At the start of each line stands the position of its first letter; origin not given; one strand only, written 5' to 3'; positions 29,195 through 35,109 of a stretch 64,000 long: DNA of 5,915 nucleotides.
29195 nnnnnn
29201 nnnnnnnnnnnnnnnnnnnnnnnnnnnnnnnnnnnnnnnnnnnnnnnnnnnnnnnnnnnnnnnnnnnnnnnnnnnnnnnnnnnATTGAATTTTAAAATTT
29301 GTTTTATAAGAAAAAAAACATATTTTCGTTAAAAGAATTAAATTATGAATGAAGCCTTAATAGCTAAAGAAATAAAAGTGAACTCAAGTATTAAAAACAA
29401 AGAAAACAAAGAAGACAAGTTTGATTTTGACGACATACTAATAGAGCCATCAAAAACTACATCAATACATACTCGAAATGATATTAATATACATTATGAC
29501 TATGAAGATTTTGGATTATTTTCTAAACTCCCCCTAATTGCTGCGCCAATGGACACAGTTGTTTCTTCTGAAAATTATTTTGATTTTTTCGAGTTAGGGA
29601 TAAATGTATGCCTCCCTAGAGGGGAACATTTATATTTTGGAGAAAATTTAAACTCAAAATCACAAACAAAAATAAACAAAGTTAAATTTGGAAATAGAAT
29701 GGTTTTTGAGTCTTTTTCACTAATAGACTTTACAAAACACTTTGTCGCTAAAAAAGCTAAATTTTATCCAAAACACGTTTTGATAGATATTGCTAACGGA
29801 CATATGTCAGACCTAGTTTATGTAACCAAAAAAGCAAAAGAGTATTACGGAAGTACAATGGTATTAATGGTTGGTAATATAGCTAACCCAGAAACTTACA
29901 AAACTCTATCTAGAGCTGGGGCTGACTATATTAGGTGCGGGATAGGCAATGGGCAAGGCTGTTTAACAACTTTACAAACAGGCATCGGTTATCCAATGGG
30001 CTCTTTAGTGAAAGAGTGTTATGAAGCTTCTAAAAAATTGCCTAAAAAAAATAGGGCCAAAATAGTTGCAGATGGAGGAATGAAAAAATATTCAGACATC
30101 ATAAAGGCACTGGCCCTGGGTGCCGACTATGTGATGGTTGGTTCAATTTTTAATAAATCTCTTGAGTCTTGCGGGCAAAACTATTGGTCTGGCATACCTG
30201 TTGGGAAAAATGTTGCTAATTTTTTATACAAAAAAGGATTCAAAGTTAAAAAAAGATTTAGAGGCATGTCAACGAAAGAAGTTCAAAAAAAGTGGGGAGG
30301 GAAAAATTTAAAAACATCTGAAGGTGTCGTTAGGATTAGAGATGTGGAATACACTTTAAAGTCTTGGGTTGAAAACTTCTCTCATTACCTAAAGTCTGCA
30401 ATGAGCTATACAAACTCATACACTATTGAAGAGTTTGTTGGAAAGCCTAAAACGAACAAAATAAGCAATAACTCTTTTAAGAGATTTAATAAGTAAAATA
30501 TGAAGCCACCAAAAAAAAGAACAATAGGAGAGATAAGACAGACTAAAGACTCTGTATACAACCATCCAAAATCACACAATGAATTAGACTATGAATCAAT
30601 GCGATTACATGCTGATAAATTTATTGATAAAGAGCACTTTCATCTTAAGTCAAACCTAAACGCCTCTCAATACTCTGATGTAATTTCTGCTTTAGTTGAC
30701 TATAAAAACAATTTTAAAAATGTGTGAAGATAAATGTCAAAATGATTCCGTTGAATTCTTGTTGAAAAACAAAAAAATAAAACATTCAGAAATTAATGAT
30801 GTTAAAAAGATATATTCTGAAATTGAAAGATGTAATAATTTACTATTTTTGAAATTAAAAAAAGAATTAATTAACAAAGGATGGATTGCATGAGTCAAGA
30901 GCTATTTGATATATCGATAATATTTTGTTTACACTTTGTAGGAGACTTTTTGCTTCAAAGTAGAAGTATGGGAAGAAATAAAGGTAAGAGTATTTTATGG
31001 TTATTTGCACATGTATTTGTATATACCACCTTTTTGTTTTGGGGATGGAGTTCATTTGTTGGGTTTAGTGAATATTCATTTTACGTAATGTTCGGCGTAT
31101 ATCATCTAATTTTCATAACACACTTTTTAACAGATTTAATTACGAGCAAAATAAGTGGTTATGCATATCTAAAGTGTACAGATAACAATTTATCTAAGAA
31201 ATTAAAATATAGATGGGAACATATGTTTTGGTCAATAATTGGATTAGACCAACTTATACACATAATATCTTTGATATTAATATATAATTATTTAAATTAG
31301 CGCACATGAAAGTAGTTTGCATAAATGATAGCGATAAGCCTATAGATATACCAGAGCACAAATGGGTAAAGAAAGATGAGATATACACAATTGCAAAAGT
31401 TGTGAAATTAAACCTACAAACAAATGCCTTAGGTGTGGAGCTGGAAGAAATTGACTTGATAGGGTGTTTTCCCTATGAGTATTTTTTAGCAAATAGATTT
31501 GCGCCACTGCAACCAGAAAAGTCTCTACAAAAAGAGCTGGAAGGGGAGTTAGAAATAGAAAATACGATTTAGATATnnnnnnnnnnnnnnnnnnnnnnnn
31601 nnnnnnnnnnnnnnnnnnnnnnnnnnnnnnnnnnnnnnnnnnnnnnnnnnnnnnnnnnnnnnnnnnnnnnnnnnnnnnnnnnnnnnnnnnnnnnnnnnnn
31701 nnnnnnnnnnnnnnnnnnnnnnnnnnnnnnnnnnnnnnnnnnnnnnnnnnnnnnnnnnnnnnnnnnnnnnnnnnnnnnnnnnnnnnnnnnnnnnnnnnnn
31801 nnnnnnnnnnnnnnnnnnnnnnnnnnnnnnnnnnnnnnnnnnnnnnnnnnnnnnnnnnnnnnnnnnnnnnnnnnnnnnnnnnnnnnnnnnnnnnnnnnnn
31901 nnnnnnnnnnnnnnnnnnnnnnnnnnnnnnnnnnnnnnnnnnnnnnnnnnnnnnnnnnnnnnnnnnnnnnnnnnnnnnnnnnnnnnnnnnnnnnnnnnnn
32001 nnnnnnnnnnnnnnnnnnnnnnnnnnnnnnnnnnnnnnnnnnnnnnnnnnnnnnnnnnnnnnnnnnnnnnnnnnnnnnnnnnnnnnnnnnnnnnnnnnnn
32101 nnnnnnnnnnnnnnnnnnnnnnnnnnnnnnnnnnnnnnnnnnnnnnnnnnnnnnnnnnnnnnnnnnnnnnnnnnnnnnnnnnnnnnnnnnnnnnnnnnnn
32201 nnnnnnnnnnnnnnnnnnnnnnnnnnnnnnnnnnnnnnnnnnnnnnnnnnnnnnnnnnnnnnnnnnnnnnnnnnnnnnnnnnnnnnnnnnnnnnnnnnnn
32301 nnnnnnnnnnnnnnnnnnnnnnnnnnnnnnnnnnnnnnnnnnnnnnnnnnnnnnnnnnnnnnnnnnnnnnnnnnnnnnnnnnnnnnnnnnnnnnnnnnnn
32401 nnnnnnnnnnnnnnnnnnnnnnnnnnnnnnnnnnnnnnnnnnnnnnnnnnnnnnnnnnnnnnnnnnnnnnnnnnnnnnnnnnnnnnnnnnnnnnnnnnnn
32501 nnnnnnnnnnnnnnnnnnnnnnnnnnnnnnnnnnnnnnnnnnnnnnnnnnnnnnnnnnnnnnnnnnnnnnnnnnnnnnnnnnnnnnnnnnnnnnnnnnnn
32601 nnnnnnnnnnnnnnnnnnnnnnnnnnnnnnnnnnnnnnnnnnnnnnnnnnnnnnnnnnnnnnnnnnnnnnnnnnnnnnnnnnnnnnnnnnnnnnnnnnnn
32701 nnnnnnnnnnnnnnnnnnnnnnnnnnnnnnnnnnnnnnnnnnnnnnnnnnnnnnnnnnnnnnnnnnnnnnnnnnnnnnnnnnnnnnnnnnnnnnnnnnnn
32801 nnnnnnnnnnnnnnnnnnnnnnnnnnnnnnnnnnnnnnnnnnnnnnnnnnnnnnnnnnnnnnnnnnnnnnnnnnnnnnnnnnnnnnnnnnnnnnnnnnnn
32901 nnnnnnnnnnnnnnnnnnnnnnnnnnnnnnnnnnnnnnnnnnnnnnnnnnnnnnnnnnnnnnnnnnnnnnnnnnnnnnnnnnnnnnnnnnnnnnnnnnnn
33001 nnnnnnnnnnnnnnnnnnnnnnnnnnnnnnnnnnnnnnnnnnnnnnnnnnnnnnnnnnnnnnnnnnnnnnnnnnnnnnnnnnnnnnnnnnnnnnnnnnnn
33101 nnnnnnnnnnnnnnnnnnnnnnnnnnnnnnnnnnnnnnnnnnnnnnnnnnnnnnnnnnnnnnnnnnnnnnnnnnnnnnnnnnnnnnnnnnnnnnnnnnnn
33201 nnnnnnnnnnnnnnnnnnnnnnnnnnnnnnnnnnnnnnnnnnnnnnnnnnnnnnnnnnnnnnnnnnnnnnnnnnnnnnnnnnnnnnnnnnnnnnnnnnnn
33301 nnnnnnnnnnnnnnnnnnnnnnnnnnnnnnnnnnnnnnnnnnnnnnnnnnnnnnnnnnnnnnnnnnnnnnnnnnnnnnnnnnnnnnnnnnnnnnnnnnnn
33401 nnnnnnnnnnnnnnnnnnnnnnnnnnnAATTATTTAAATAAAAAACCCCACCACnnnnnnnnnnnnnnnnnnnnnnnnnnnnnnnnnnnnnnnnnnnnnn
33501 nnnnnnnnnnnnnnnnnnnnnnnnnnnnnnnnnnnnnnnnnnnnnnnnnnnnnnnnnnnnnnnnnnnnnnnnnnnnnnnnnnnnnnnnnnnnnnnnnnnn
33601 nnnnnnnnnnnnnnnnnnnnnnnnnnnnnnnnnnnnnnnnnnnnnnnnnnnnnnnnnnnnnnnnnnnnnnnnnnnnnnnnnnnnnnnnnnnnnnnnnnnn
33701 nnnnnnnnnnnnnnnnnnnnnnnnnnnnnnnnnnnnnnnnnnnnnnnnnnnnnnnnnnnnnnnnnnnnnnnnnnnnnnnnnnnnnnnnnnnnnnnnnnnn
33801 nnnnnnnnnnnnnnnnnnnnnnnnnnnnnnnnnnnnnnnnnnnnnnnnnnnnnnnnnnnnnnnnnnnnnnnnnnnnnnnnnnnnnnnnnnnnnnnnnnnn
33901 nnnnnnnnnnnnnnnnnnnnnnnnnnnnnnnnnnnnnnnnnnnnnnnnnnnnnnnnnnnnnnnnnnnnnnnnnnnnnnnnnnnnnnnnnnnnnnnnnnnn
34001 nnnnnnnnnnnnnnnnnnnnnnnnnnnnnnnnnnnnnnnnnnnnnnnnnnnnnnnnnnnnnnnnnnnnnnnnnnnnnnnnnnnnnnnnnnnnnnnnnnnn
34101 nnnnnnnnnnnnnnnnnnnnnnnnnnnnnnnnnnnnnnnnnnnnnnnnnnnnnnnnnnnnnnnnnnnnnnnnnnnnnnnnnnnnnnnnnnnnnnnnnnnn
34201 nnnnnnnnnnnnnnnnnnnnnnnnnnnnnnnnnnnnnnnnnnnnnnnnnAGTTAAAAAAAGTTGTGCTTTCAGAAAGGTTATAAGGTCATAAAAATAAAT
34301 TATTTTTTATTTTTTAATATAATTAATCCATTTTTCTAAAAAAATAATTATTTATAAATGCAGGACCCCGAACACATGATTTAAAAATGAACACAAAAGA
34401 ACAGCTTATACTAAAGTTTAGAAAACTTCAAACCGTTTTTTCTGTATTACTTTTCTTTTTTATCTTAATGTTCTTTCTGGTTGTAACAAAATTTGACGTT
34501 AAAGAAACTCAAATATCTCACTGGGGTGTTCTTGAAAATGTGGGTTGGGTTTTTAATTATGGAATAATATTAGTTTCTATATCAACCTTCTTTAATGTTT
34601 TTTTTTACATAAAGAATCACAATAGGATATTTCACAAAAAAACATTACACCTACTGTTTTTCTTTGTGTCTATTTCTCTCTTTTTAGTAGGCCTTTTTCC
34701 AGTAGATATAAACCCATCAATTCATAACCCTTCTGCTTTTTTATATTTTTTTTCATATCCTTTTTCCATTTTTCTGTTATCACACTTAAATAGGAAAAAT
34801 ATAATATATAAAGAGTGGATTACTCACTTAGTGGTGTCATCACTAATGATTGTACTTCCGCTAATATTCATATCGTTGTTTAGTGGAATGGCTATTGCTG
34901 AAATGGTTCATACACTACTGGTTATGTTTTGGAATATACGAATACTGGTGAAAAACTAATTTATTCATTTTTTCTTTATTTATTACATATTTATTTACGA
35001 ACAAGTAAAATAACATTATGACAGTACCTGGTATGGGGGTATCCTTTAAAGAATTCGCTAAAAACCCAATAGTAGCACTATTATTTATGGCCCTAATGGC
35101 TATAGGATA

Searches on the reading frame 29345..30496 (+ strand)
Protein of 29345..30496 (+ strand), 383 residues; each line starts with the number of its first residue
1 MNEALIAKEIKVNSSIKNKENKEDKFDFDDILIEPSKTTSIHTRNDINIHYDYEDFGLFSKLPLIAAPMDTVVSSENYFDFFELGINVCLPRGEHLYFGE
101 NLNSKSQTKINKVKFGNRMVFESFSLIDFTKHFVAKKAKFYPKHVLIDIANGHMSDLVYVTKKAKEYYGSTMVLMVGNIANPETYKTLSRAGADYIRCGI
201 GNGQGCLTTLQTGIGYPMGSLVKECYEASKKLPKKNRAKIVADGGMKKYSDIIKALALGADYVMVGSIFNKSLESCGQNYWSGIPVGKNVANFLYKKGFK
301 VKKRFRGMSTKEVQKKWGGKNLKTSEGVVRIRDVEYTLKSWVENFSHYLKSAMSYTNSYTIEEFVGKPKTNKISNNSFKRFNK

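Call 19: search_protein_families(library=phrogs, proteins=[window:29345-30496:+])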
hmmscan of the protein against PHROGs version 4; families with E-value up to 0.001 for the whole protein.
window:29345-30496:+ (383 aa): 1 family
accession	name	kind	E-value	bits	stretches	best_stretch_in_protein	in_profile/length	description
phrog_9582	-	other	3e-55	188.7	1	21-379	5-341/353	dehydrogenase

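Call 60: search_protein_families(library=pfam, proteins=[window:29345-30496:+], max_evalue=0.001)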
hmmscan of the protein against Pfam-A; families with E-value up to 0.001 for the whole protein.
window:29345-30496:+ (383 aa): 3 families
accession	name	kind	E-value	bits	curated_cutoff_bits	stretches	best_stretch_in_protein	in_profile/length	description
PF00478.31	IMPDH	-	1.8e-40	139.5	25.6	1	145-379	120-340/345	IMP dehydrogenase / GMP reductase domain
PF01070.24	FMN_dh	-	5.7e-08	32.6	24.9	1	235-278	271-314/350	FMN-dependent dehydrogenase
PF01645.23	Glu_synthase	-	1.6e-07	31.3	20.4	1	153-267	190-305/369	Conserved region in glutamate synthase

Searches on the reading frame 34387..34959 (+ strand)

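Call 59: search_protein_families(library=pfam, proteins=[window:34387-34959:+], max_evalue=0.001)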
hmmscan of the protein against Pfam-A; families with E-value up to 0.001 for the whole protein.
window:34387-34959:+ (190 aa): 1 family
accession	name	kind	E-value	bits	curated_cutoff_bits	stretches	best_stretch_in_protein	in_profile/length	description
PF06197.19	DUF998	-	4.2e-12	46.5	30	1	20-184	5-179/184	Protein of unknown function (DUF998)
